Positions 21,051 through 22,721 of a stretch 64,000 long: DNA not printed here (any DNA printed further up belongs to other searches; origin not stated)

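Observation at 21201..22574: Orphan 457-aa protein with two Cas13-style R-N-x3-H HEPN motifs, plus a third RxxxxH, in a tRNA-bounded accessory islet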

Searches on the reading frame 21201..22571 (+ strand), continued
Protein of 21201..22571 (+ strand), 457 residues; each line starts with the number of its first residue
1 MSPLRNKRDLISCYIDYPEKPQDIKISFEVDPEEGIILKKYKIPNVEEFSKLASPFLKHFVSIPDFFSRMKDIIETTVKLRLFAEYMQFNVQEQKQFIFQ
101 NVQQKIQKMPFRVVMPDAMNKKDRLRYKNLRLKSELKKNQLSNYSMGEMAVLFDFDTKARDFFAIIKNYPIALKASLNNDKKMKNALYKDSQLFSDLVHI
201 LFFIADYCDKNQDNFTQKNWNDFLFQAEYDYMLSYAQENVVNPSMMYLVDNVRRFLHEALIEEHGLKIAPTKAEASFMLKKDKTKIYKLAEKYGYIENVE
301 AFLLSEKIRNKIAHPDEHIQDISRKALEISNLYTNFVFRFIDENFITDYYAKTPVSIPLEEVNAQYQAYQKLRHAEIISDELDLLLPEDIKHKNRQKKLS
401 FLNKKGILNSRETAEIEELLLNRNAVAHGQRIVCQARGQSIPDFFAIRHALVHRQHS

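Call 29: search_protein_families(library=pfam, proteins=[P0019, P0020, P0021, P0022, P0023, P0024, P0025, P0026, P0027, P0028], max_evalue=0.5)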
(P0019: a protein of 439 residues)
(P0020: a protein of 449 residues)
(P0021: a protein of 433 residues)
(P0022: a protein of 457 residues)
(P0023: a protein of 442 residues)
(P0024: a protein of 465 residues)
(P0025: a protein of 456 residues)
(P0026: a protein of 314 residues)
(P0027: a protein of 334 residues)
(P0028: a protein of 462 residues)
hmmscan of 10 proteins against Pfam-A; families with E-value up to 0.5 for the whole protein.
P0019 (439 aa): 6 families
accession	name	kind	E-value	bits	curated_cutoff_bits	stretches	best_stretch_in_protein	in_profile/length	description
PF18312.6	ScsC_N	-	0.0059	16.7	25.8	1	145-156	11-22/34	Copper resistance protein ScsC N-terminal domain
PF18730.6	HEPN_Cthe2314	-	0.012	16.1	27.1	0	203-273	57-124/174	Cthe_2314-like HEPN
PF13643.11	DUF4145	-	0.022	15.3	23.1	1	370-408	38-76/88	Domain of unknown function (DUF4145)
PF03920.20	TLE_N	-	0.031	15.1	32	0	214-250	75-111/118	Groucho/TLE N-terminal Q-rich domain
PF18735.6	HEPN_RiboL-PSP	-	0.044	14.1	28.4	1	388-429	144-187/191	RiboL-PSP-HEPN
PF00356.27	LacI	-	0.21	11.9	27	1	230-256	20-46/46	Bacterial regulatory proteins, lacI family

P0020 (449 aa): 3 families
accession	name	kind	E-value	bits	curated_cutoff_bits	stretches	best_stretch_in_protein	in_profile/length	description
PF01934.22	HepT-like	-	0.005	17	23.5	1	377-409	61-93/120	Ribonuclease HepT-like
PF13643.11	DUF4145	-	0.067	13.7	23.1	1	376-420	38-81/88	Domain of unknown function (DUF4145)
PF00134.28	Cyclin_N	-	0.072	13.2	23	1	62-87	43-68/127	Cyclin, N-terminal domain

P0021 (433 aa): 2 families
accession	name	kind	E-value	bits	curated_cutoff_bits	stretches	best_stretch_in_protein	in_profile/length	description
PF15014.12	CLN5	-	0.0016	18.6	27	1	183-319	143-281/302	Ceroid-lipofuscinosis neuronal protein 5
PF17837.6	4PPT_N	-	0.21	12.1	27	1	388-420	7-40/68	4'-phosphopantetheinyl transferase N-terminal domain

P0022 (457 aa): 2 families
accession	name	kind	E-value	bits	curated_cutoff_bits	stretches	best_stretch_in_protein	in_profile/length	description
PF08780.16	NTase_sub_bind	-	0.001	19.5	31.8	1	242-289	56-102/126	Nucleotidyltransferase substrate binding protein like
PF19957.5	EAD5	-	0.022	15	27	1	383-434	11-61/135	Effector-associated domain 5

P0023 (442 aa): 1 family
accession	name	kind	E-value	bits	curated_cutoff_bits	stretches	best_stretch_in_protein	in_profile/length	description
PF13643.11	DUF4145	-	0.14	12.6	23.1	0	372-415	36-78/88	Domain of unknown function (DUF4145)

P0024 (465 aa): 0 families

P0025 (456 aa): 0 families

P0026 (314 aa): 3 families
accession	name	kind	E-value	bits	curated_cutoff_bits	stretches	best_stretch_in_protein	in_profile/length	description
PF18730.6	HEPN_Cthe2314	-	0.0057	17.1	27.1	0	250-313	98-159/174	Cthe_2314-like HEPN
PF18737.6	HEPN_MAE_28990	-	0.0078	16.8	26.8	1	258-304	160-200/211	MAE_28990/MAE_18760-like HEPN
PF18735.6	HEPN_RiboL-PSP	-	0.056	13.8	28.4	1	263-292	144-175/191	RiboL-PSP-HEPN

P0027 (334 aa): 2 families
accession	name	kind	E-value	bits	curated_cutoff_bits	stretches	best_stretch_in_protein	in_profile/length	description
PF18735.6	HEPN_RiboL-PSP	-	0.0014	19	28.4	1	226-306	83-166/191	RiboL-PSP-HEPN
PF01934.22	HepT-like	-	0.036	14.2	23.5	1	231-298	28-93/120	Ribonuclease HepT-like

P0028 (462 aa): 1 family
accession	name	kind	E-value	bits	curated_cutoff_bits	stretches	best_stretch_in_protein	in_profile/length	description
PF18735.6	HEPN_RiboL-PSP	-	0.0032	17.8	28.4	1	332-454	70-190/191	RiboL-PSP-HEPN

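Call 30: list_cluster_members(proteins=[P0014, P0017, P0019, P0020, P0022, P0024, P0029, P0032, P0035, P0044])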
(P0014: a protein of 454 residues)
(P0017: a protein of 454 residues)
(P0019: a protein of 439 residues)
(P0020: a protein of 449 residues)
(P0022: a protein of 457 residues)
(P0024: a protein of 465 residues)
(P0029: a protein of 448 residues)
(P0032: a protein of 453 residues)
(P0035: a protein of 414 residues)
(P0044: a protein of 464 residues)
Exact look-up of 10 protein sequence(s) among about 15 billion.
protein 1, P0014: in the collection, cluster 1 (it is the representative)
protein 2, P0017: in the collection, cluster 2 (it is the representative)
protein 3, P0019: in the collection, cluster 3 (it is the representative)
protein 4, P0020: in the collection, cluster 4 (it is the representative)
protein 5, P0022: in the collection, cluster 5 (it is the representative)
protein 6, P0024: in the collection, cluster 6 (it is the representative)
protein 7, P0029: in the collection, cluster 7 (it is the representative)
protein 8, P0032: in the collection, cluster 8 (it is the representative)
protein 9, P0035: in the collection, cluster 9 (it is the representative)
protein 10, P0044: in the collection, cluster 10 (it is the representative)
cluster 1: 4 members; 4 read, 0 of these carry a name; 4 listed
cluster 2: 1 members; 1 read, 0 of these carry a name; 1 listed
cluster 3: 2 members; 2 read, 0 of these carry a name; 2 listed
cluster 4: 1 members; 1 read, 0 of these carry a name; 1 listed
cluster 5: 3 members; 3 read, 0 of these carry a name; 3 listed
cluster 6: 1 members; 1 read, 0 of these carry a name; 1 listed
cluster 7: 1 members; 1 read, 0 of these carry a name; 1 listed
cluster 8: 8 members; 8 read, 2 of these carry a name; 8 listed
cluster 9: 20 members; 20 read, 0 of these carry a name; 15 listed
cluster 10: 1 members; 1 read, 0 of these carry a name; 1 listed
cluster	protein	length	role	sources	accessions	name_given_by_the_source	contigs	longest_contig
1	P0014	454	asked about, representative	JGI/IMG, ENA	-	-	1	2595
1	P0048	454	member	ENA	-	-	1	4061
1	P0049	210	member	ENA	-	-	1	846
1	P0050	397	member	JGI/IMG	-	-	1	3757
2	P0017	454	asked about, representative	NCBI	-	-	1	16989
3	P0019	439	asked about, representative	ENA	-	-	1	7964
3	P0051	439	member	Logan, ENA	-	-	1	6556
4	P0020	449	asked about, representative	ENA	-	-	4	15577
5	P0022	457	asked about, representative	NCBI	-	-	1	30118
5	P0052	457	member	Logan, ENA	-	-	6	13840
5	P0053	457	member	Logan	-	-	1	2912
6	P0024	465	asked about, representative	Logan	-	-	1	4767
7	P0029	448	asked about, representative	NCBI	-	-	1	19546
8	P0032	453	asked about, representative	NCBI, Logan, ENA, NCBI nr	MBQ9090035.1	MAG: hypothetical protein IJY58_03200 [Alphaproteobacteria bacterium] | hypothetical protein [Alphaproteobacteria bacterium]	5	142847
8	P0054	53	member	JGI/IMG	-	cation transport regulator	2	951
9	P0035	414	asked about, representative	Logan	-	-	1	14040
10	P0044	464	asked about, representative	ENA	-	-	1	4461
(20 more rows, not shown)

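Call 31: find_encoding_contigs(protein=P0032, flank=8000, max_places=3)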
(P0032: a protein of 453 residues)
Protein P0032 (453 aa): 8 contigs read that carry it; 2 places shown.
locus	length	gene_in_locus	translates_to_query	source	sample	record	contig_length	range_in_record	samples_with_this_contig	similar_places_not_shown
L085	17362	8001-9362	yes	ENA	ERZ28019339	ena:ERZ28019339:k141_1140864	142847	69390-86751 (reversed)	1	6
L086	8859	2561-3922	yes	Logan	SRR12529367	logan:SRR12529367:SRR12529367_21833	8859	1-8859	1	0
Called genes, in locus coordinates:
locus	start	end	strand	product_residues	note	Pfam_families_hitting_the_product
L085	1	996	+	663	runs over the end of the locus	PF06480:FtsH_ext, PF07728:AAA_5 (faint), PF06068:TIP49 (weak), PF00004:AAA, PF17862:AAA_lid_3, PF01434:Peptidase_M41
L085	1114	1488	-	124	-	-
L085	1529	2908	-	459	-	-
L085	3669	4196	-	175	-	PF01510:Amidase_2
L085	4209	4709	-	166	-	PF02075:RuvC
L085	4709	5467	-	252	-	PF20772:TACO1_YebC_N, PF01709:Transcrip_reg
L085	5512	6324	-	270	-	PF00149:Metallophos, PF13277:YmdB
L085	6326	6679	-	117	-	PF05164:ZapA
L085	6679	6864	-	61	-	-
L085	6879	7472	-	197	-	PF21176:RecR_HhH, PF02132:RecR_ZnF (weak), PF01751:Toprim (faint), PF13662:Toprim_4, PF21175:RecR_C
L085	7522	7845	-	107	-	PF02575:YbaB_DNA_bd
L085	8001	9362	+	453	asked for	-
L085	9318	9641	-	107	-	-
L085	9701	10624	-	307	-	PF01545:Cation_efflux, PF16916:ZT_dimer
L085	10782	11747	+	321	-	PF03706:LPG_synthase_TM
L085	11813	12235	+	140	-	-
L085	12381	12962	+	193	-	PF05618:RimB-like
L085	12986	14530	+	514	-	PF14400:Transglut_i_TM, PF14402:7TM_transglut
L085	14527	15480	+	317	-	PF14397:ATPgrasp_ST, PF01071:GARS_A (faint), PF02655:ATP-grasp_3 (faint), PF02955:GSH-S_ATP (faint), PF08443:RimK (faint), PF14398:ATPgrasp_YheCD (weak)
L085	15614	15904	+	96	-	-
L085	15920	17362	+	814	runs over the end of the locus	PF27097:VirB4_TrbE_N (weak), PF03135:CagE_TrbE_VirB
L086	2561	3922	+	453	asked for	-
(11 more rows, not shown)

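Call 32: find_encoding_contigs(protein=P0022, flank=8000, max_places=3)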
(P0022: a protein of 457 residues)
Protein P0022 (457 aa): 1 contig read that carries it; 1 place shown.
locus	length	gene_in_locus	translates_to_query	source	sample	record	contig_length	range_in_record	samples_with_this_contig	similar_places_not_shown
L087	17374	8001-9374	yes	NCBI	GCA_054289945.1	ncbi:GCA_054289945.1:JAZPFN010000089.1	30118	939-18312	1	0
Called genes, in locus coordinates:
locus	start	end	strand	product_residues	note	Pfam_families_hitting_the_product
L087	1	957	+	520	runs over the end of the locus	-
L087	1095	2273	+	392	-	-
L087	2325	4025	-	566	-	PF00515:TPR_1 (faint), PF07719:TPR_2 (faint), PF12895:ANAPC3 (faint), PF13181:TPR_8 (faint), PF13428:TPR_14 (faint), PF13432:TPR_16 (faint), PF13424:TPR_12, PF14559:TPR_19 (weak), +5 more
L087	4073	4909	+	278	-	PF03167:UDG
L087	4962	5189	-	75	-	-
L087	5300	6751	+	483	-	PF11638:DnaA_N, PF00308:Bac_DnaA, PF01695:IstB_IS21 (faint), PF08299:Bac_DnaA_C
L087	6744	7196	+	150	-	PF00011:HSP20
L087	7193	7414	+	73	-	PF06620:DUF1150 (weak)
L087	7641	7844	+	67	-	PF00313:CSD, PF08206:OB_RNB (weak)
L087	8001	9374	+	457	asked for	-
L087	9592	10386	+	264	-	PF00557:Peptidase_M24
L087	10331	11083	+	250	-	PF20582:UPF0758_N, PF04002:RadC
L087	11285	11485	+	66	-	PF04070:DUF378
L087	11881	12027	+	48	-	-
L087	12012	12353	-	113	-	-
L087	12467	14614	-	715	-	PF01138:RNase_PH, PF03725:RNase_PH_C, PF03726:PNPase, PF01138:RNase_PH, PF00013:KH_1, PF00575:S1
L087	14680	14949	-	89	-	PF00312:Ribosomal_S15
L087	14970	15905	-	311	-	PF01509:TruB_N, PF16198:TruB_C_2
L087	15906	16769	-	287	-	-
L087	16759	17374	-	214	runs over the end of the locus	-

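Call 42: find_related_loci(query=A1, collection=viral_contigs, flank=8000)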
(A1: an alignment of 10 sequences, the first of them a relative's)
Query A1 (457 aa) in viral_contigs; peptide patterns used: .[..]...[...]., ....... (x = any residue, [..] = any of these).
186 stretches matched a pattern, but none encodes a relative of the query by tblastn (E <= 1e-3).

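Call 43: find_related_loci(query=A1, collection=metagenome_contigs, flank=10000)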
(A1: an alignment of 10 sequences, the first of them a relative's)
Query A1 (457 aa) in metagenome_contigs; peptide patterns used: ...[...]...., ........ (x = any residue, [..] = any of these).
421 stretches matched a pattern; 2 encode a relative of the query (tblastn E <= 1e-3); 2 distinct loci.
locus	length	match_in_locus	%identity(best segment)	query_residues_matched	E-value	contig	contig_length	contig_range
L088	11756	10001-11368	64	1-457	0e+0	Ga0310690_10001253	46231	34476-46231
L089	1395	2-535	99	280-457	3e-125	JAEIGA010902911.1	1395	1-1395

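Call 48: search_protein_families(library=phrogs, proteins=[window:21201-22571:+], max_evalue=0.1)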
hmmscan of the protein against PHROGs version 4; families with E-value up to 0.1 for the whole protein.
window:21201-22571:+ (457 aa): 1 family
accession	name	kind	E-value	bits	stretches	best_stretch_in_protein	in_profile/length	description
phrog_8553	-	unknown function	0.0034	18.9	1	188-239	61-111/131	-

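Call 58: fold_search(model_id=the predicted structure, library=viral)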
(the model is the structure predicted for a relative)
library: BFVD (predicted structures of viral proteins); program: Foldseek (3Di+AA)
matches with E <= 10: 171; with E <= 0.001: 0
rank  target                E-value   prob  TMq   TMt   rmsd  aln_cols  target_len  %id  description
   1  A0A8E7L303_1          3.6e-01  0.08  0.13  0.09  25.6       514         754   11  Tail protein [Enterococcus phage 113]
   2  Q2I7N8                3.8e-01  0.08  0.10  0.12  23.9       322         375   13  Putative tape measure protein [Streptococcus phage 700P1]
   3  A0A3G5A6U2            8.6e-01  0.44  0.11  0.31   7.4        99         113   13  Uncharacterized protein [Homavirus sp.]
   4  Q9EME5                1.1e+00  0.06  0.11  0.12  23.2       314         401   12  AMV261 [Amsacta moorei entomopoxvirus]
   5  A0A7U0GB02            1.2e+00  0.06  0.07  0.15  16.5       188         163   14  (no name in the UniProt tables at hand)
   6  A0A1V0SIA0            1.4e+00  0.05  0.10  0.12  34.5       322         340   13  Uncharacterized protein [Klosneuvirus KNV1]
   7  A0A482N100            1.5e+00  0.06  0.11  0.11  21.9       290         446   12  Baseplate hub subunit, tail length determinator [Escherichia phage vB_EcoM_MM02]
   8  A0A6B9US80            1.5e+00  0.05  0.13  0.10  26.8       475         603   10  (no name in the UniProt tables at hand)
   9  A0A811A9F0            1.5e+00  0.18  0.07  0.27  12.8        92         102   13  (no name in the UniProt tables at hand)
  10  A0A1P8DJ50            1.6e+00  0.06  0.12  0.14  31.5       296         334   11  (no name in the UniProt tables at hand)
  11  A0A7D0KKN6            1.7e+00  0.18  0.07  0.25  11.7        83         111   12  (no name in the UniProt tables at hand)
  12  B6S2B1                1.8e+00  0.03  0.07  0.05  25.3       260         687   13  (no name in the UniProt tables at hand)
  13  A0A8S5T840            1.9e+00  0.15  0.07  0.27   8.0        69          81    6  Uncharacterized protein [Podoviridae sp. ctU557]
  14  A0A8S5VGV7            1.9e+00  0.05  0.09  0.13  19.7       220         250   15  Uncharacterized protein [Myoviridae sp. ctkfK18]
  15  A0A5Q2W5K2            1.9e+00  0.03  0.10  0.06  25.9       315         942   10  (no name in the UniProt tables at hand)
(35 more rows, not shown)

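Call 63: find_encoding_contigs(protein=P0001, flank=10000, max_places=4)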
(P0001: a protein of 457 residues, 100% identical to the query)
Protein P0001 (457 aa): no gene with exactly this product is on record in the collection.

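Call 65: search_protein_families(library=padloc, alignment_id=A2, max_evalue=1)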
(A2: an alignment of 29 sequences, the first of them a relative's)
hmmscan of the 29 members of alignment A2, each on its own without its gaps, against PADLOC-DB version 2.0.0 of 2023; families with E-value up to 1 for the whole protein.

A. member 1, P0001 (457 aa): 0 families

B. families by the number of members that match (of 29 scanned): 8 families
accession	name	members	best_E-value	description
PDLC01825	CARF2--CARF_HEPN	2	0.00053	-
PDLC00785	Cyclase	2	0.0008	oligonucleotide-cyclase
PDLC03820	RTasHEPN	1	0.00022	DRT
PDLC01108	Cmr1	1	0.01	Cmr1gr7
PDLC01974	CARF_m10--CARF_HEPN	1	0.013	-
PDLC02933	PRTase_III-A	1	0.014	-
PDLC00400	SduA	1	0.031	DUF4263 domain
PDLC03573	REase_II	1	0.032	Type II restriction enzyme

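Call 66: search_protein_families(library=ncbifam, alignment_id=A2, max_evalue=1)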
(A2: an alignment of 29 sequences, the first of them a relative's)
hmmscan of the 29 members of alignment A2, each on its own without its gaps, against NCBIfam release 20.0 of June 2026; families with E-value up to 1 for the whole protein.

A. member 1, P0001 (457 aa): 0 families

B. families by the number of members that match (of 29 scanned): 10 families
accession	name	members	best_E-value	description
NF047751.1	HepT_toxin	4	0.0028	type VII toxin-antitoxin system HepT family RNase toxin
NF010759.0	PRK14162.1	1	0.002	nucleotide exchange factor GrpE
NF041881.1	PTPDL_fam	1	0.0036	PTPDL family protein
TIGR02749.1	prenyl_cyano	1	0.021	solanesyl diphosphate synthase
NF002629.0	PRK02292.1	1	0.033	V-type ATP synthase subunit E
NF040660.1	mycolic_MTase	1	0.052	cyclopropane mycolic acid synthase family methyltransferase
TIGR01987.1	HI0074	1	0.064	HI0074 family nucleotidyltransferase substrate-binding subunit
TIGR01791.2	CM_archaeal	1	0.085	chorismate mutase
NF011554.0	PRK14981.1-6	1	0.12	DNA-directed RNA polymerase subunit F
TIGR00920.1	2A060605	1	0.15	hydroxymethylglutaryl-CoA reductase (NADPH)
